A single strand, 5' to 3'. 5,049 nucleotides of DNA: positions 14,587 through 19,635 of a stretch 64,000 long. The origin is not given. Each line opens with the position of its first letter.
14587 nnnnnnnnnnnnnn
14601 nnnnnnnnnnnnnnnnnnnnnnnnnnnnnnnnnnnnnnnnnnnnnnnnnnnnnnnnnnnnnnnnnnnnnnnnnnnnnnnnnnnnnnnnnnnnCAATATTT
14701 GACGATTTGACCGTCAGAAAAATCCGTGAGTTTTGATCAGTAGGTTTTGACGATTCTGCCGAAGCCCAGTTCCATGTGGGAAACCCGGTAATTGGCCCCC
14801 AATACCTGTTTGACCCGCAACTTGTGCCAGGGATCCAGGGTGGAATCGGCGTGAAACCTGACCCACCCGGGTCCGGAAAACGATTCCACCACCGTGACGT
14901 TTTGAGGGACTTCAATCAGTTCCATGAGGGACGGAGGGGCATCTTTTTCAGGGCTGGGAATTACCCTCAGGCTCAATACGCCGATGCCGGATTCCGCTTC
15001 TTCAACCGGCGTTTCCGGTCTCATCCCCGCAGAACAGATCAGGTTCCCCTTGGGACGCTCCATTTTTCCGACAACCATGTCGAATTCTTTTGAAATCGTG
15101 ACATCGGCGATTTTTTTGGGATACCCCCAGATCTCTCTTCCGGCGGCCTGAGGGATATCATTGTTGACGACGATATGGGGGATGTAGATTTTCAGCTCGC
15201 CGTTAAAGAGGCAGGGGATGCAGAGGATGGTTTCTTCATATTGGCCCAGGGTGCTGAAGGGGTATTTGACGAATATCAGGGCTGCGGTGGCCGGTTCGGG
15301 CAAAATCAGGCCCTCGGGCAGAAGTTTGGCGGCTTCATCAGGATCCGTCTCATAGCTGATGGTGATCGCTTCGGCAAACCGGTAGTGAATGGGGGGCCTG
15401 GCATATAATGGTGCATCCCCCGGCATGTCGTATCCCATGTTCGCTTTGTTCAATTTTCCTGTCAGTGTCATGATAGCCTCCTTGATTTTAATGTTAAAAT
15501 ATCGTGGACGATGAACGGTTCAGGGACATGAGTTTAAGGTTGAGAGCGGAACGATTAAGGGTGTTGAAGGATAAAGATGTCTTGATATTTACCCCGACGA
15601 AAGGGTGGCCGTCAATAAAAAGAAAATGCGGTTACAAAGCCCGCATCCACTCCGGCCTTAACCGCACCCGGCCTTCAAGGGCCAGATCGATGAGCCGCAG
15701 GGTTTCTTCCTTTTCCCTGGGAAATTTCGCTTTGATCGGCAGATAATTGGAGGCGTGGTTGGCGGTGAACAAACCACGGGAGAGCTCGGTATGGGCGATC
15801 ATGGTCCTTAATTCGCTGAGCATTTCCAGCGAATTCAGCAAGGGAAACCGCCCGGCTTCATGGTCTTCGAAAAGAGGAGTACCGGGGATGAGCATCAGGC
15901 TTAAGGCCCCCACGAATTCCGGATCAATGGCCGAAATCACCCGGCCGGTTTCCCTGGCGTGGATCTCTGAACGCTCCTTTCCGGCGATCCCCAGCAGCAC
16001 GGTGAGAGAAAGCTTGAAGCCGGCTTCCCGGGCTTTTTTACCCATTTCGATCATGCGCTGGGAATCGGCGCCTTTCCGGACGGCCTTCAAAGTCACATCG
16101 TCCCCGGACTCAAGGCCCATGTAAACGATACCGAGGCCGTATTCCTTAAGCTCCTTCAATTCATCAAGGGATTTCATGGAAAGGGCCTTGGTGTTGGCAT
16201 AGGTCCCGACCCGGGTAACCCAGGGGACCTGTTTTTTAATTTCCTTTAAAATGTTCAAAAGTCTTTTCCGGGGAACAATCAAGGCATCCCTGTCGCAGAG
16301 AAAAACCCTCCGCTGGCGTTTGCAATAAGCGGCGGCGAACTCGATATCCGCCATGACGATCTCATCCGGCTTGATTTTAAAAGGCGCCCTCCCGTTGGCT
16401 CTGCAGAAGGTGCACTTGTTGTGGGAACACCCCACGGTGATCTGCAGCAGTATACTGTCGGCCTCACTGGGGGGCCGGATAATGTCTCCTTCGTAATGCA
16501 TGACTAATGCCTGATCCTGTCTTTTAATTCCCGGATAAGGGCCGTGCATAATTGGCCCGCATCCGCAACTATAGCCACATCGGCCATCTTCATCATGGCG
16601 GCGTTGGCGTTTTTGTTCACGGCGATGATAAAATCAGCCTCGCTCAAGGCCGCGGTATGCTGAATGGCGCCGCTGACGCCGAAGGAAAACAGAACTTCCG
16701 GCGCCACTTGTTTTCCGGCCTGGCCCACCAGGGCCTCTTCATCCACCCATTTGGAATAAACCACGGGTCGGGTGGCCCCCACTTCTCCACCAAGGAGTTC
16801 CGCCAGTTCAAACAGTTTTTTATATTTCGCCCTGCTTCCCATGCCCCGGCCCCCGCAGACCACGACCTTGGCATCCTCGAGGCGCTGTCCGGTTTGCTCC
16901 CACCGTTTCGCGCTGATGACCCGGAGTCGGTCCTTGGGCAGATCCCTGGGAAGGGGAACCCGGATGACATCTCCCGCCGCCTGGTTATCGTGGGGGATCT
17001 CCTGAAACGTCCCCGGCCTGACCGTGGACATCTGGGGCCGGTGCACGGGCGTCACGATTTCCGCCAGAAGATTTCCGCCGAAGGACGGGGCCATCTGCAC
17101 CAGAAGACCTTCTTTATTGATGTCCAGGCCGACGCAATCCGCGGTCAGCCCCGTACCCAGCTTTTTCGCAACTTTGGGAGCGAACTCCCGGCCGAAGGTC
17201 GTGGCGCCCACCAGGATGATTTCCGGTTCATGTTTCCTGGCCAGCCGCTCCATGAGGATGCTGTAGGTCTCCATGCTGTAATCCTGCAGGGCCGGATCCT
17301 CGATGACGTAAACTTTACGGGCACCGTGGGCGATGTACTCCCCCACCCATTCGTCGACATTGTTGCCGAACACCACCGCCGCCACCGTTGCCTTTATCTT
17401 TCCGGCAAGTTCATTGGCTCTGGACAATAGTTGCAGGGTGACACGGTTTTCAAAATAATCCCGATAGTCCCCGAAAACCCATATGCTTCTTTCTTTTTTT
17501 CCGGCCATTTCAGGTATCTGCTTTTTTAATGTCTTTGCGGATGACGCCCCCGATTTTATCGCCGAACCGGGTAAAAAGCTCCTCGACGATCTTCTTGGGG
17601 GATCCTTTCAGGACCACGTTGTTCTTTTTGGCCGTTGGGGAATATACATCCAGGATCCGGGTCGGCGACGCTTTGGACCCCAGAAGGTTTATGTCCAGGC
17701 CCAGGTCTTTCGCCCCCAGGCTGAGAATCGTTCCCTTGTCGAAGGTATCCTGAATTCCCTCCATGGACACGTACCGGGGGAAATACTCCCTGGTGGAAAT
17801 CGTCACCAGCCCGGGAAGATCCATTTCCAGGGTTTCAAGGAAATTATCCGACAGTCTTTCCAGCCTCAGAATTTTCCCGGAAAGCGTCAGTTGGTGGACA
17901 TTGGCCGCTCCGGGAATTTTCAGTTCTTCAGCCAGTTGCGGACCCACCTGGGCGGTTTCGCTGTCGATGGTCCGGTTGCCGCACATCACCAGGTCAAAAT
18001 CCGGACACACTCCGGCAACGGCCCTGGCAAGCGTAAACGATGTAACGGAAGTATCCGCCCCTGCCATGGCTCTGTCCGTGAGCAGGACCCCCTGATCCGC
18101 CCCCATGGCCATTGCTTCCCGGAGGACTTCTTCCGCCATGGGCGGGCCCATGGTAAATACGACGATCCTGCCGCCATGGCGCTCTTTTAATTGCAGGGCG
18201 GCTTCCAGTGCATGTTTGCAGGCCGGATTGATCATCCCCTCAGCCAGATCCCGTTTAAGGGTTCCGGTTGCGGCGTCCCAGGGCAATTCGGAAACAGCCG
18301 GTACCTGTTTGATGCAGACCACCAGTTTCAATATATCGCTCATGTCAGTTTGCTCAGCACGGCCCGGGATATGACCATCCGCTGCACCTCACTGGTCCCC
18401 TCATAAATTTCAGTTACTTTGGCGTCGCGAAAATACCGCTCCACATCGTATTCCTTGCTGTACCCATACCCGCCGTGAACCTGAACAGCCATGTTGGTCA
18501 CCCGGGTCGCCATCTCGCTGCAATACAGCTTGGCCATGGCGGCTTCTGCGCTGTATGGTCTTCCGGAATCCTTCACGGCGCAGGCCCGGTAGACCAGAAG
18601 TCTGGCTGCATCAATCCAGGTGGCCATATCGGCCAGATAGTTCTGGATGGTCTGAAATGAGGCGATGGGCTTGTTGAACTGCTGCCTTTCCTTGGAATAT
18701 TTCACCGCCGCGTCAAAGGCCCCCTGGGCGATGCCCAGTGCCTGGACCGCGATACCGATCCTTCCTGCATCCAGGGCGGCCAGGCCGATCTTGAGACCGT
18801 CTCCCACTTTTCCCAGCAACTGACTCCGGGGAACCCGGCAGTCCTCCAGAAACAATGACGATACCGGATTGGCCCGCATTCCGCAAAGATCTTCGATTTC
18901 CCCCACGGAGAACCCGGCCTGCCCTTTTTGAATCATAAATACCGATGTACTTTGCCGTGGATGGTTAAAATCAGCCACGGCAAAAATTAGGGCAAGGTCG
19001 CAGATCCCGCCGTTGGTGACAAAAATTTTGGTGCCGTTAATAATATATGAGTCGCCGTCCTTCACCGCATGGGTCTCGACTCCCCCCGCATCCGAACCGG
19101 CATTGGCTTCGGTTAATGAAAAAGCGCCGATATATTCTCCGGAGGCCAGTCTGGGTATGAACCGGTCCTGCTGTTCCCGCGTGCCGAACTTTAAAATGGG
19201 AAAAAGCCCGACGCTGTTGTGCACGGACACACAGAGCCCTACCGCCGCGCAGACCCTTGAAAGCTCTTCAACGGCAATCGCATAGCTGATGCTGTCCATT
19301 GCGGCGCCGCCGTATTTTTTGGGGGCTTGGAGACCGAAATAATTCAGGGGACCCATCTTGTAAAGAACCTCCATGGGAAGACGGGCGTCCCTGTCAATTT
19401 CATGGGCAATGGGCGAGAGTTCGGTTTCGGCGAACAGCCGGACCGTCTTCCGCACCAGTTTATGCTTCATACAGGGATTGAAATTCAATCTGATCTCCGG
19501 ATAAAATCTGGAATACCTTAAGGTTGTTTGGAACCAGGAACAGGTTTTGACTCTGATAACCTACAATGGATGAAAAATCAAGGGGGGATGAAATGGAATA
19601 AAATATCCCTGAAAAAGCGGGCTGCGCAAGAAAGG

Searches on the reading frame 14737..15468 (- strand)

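Call 51: search_protein_families(library=pfam, proteins=[window:14737-15468:-], max_evalue=0.000001)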
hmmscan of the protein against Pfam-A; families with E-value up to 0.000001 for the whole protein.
window:14737-15468:- (243 aa): 1 family
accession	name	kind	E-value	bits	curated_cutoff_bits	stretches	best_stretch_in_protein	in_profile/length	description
PF06314.16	ADC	-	2.3e-52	178.3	29.8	1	21-243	4-237/238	Acetoacetate decarboxylase (ADC)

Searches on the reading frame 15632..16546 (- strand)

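Call 51: search_protein_families(library=pfam, proteins=[window:15632-16546:-], max_evalue=0.000001)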
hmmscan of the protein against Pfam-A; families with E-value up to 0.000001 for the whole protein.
window:15632-16546:- (304 aa): 1 family
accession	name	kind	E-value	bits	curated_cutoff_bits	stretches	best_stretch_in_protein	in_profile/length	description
PF04055.27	Radical_SAM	-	2e-16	61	29.5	1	35-194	2-158/166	Radical SAM superfamily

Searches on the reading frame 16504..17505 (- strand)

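Call 51: search_protein_families(library=pfam, proteins=[window:16504-17505:-], max_evalue=0.000001)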
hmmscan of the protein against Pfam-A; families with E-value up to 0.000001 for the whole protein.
window:16504-17505:- (333 aa): 2 families
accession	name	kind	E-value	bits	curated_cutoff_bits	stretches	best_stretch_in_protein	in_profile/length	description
PF01012.27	ETF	-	3.7e-40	138.1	26.7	1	9-186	2-179/181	Electron transfer flavoprotein domain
PF00766.25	ETF_alpha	-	4.5e-29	100.7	27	1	209-287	2-80/81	Electron transfer flavoprotein FAD-binding domain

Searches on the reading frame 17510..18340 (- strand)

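Call 51: search_protein_families(library=pfam, proteins=[window:17510-18340:-], max_evalue=0.000001)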
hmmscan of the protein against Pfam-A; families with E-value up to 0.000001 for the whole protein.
window:17510-18340:- (276 aa): 1 family
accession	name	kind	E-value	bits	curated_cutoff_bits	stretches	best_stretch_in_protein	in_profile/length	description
PF01012.27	ETF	-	2.4e-34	119.2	26.7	1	27-188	3-162/181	Electron transfer flavoprotein domain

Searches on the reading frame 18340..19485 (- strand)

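Call 51: search_protein_families(library=pfam, proteins=[window:18340-19485:-], max_evalue=0.000001)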
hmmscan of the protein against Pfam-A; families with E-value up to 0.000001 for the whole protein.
window:18340-19485:- (381 aa): 5 families
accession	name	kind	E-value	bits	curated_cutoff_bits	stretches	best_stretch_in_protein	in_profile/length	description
PF00441.29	Acyl-CoA_dh_1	-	6e-53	179.5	22.4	1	228-377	1-150/150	Acyl-CoA dehydrogenase, C-terminal domain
PF02771.21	Acyl-CoA_dh_N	-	3.4e-35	121.3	22.9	1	8-117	4-113/113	Acyl-CoA dehydrogenase, N-terminal domain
PF08028.16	Acyl-CoA_dh_2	-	2e-30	106.2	22.7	1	243-365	1-133/134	Acyl-CoA dehydrogenase, C-terminal domain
PF02770.24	Acyl-CoA_dh_M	-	8.3e-23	80.8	33.3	1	121-216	1-97/97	Acyl-CoA dehydrogenase, middle domain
PF22924.1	ACOX_C_alpha1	-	1.8e-07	31.5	27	0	240-375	6-167/169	Acyl-CoA oxidase, C-alpha1 domain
